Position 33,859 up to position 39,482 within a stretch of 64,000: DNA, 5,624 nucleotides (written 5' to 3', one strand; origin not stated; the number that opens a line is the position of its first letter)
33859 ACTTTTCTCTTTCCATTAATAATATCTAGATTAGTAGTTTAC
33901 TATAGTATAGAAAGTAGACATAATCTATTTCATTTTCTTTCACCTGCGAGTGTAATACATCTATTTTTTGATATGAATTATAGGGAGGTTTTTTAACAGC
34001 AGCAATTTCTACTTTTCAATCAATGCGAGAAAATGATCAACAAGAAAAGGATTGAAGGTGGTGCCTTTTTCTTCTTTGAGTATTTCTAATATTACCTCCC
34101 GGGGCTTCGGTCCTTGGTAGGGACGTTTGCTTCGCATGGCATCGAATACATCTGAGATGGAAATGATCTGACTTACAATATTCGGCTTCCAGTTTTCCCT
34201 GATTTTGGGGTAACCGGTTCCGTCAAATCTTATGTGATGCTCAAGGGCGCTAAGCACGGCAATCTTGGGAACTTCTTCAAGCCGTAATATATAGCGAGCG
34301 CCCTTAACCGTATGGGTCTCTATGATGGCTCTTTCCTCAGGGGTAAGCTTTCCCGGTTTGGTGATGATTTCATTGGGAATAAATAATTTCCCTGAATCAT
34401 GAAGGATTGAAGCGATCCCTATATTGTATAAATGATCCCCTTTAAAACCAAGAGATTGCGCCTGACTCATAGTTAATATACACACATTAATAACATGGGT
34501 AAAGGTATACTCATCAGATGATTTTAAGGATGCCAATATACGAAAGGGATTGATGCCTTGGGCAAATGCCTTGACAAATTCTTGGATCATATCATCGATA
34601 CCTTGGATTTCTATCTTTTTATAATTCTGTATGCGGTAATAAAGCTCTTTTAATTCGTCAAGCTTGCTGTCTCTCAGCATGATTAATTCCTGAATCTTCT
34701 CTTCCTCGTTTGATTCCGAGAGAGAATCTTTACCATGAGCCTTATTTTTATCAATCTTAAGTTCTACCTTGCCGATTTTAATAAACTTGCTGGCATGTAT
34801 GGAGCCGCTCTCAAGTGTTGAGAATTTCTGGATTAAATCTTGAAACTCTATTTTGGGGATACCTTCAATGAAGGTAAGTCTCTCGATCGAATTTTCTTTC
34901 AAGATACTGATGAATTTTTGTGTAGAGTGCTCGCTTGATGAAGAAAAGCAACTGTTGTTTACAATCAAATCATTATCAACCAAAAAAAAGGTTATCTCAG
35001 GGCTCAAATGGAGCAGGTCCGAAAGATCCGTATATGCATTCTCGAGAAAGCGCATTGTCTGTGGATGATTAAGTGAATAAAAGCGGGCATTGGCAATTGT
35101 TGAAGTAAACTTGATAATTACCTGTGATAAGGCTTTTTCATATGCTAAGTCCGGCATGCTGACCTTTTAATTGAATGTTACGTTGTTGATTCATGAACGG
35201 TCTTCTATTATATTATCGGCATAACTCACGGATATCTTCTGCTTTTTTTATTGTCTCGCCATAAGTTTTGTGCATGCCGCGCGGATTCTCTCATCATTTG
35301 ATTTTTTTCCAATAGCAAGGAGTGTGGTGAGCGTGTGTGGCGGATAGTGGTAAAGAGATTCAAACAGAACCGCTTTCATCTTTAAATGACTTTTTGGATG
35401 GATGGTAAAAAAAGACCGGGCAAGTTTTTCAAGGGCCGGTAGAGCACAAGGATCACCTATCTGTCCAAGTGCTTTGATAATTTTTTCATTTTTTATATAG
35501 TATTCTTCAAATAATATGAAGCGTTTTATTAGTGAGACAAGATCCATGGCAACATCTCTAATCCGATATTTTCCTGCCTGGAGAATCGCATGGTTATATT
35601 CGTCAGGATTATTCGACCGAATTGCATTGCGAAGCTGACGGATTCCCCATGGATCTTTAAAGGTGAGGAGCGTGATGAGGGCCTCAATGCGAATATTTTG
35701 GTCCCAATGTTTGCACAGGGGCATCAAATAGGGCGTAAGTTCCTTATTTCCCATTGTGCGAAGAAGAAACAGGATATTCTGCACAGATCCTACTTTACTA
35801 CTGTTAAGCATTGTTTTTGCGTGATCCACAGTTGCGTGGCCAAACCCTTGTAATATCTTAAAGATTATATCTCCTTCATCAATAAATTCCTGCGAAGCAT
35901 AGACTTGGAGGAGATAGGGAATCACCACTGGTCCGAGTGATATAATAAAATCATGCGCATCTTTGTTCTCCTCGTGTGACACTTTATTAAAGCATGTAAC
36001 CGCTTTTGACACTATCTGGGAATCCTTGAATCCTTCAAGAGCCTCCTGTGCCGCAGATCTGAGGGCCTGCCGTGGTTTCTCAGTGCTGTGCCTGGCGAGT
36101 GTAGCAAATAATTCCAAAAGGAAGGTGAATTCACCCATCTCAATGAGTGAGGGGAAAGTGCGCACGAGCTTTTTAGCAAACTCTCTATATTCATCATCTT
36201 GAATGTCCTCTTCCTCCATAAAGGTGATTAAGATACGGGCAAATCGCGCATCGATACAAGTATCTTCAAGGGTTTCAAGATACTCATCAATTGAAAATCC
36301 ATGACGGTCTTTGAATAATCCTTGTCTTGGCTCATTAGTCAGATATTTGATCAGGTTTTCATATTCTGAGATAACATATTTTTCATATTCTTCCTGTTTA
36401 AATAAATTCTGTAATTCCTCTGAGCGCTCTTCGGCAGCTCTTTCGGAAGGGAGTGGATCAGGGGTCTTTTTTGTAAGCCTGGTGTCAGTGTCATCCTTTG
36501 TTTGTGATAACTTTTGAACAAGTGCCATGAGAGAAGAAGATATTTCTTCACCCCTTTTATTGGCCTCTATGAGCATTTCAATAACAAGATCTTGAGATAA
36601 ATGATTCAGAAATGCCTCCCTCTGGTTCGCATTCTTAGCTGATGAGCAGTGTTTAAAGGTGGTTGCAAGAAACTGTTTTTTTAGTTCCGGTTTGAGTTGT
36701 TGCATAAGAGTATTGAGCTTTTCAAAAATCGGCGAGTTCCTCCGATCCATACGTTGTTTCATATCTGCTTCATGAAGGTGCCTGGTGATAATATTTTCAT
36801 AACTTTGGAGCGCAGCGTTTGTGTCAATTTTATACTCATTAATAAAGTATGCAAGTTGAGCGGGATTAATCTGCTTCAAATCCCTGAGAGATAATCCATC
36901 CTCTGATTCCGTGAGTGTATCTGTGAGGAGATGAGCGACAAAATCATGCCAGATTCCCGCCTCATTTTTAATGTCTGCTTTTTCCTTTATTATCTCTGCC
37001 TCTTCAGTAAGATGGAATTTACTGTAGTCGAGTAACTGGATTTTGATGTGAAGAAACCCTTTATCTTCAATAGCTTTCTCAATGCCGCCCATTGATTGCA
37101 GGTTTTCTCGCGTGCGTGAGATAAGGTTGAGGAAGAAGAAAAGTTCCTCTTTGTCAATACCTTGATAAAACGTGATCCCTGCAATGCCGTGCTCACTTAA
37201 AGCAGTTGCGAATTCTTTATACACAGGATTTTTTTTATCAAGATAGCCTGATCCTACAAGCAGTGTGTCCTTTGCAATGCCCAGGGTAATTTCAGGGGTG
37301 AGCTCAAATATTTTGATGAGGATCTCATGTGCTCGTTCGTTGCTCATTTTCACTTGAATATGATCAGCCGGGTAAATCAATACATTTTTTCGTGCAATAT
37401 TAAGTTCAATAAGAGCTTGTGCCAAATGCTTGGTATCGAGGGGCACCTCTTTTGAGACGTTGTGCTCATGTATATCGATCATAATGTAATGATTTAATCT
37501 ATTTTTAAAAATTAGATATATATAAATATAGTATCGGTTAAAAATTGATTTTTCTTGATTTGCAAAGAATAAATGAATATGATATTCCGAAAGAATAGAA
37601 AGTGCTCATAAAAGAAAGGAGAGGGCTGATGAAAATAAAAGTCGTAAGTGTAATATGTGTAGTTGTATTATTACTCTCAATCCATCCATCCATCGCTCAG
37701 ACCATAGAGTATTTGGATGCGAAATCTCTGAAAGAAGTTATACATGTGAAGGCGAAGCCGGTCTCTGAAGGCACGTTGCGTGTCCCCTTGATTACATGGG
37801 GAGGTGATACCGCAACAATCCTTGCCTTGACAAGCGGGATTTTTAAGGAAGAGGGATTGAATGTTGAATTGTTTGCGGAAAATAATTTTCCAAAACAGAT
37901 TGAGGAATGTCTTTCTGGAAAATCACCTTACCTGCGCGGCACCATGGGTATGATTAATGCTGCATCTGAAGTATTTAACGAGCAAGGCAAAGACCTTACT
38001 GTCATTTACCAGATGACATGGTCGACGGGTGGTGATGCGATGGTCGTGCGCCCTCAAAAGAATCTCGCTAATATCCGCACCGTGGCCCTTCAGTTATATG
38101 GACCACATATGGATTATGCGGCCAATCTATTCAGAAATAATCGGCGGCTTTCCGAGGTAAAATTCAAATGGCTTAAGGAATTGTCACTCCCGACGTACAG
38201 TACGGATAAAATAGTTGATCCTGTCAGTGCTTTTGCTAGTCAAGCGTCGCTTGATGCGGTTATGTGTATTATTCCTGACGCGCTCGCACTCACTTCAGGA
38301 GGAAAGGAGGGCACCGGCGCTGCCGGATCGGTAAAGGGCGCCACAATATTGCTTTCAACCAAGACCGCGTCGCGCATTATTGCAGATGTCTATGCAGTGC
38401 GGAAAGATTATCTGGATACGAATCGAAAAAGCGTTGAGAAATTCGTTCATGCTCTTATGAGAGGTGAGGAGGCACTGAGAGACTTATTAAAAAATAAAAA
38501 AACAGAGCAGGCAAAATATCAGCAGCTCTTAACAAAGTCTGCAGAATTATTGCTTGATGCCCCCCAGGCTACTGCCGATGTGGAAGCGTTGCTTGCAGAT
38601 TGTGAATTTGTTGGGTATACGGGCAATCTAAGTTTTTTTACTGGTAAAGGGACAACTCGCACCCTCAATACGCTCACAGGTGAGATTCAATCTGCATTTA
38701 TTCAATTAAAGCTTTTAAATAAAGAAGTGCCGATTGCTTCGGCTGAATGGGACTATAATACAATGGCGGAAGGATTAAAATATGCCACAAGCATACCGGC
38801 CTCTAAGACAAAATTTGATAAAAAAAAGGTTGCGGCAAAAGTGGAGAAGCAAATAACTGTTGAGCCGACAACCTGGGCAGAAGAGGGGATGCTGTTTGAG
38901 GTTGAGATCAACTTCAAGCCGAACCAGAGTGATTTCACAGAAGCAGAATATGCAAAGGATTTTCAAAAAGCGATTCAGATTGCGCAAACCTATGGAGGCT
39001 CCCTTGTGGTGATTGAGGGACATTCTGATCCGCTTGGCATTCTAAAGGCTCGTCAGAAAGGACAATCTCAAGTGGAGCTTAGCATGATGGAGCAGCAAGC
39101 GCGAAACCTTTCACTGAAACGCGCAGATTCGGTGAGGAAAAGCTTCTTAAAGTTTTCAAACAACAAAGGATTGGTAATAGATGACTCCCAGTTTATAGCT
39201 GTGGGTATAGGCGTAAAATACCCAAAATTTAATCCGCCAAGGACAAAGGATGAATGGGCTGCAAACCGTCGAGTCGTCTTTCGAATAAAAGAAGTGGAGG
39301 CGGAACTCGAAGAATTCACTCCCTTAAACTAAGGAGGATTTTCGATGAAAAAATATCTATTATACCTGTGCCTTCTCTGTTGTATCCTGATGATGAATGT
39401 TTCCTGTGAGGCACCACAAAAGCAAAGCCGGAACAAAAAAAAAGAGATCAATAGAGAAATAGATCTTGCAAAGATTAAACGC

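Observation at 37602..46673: Unusual nine-gene operon: two OmpA-anchored SsuA-like periplasmic modules + VWA lipoprotein + coiled-coil membrane protein + TelA-like protein + SsuABC-like ABC importer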

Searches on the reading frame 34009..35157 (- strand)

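Call 72: search_protein_families(library=pfam, proteins=[window:34009-35157:-], max_evalue=0.0001)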
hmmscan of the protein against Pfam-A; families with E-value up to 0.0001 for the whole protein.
window:34009-35157:- (382 aa): 2 families
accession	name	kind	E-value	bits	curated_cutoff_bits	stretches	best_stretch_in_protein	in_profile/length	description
PF13487.12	HD_5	-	1.2e-20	74.3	27.2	1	229-370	25-168/170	HD domain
PF01966.28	HD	-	4.8e-09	37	22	1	218-341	1-116/116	HD domain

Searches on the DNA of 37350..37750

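Call 92: search_rna_families(source=window, start=37350, end=37750, threshold=evalue, max_evalue=10)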
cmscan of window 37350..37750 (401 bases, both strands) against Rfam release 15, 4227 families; matches with E-value up to 10: 1.
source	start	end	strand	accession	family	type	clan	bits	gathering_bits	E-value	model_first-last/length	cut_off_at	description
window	37620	37677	+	RF00350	snoZ152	Gene; snRNA; snoRNA; CD-box;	-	14.7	50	8.2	1-109/109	no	Small nucleolar RNA Z152/R70/R12/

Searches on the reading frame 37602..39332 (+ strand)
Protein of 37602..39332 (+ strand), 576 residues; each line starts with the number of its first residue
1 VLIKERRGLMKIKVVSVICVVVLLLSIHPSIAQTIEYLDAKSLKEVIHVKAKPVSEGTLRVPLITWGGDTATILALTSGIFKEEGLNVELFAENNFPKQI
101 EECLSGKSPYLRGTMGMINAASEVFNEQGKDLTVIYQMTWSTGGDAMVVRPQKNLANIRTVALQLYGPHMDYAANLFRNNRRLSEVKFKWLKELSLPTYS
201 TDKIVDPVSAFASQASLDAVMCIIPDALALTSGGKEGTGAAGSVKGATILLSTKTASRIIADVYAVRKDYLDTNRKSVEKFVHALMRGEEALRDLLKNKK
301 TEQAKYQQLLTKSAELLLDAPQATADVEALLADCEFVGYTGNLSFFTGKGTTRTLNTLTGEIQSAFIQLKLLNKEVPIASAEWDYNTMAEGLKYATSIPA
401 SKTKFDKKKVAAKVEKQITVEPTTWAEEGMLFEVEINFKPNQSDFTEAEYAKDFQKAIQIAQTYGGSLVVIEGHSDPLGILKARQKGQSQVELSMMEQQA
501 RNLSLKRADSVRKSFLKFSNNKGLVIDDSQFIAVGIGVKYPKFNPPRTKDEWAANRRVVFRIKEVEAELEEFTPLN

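Call 3: search_protein_families(library=pfam, proteins=[window:37602-39332:+], max_evalue=0.01)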
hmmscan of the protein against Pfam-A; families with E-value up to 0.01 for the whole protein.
window:37602-39332:+ (576 aa): 3 families
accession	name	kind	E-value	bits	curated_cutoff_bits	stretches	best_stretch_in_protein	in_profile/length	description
PF09084.16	NMT1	-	7.4e-06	26.4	20.5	0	71-138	6-69/216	NMT1/THI5 like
PF00691.25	OmpA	-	1.1e-05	26.1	27.2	1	438-544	2-87/98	OmpA family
PF13379.11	NMT1_2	-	1.4e-05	25.5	24.7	1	59-157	8-104/252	NMT1-like family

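Call 4: search_protein_families(library=ncbifam, proteins=[window:37602-39332:+], max_evalue=0.01)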
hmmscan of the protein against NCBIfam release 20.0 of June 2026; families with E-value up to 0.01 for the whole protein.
window:37602-39332:+ (576 aa): 2 families
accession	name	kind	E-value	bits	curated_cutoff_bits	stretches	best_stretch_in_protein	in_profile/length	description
NF053611.1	YiaD_Gzip_OmpA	equivalog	1.6e-05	24.7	175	1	428-560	96-204/206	YiaD family glycine zipper/OmpA-like lipoprotein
NF045788.1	Omp38Acinit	equivalog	0.0016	17.6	500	0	413-562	220-346/354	outer membrane protein Omp38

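Call 75: search_protein_families(library=padloc, proteins=[window:37602-39332:+], max_evalue=0.001)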
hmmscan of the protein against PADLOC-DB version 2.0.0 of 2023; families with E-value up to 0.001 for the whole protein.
window:37602-39332:+ (576 aa): 0 families
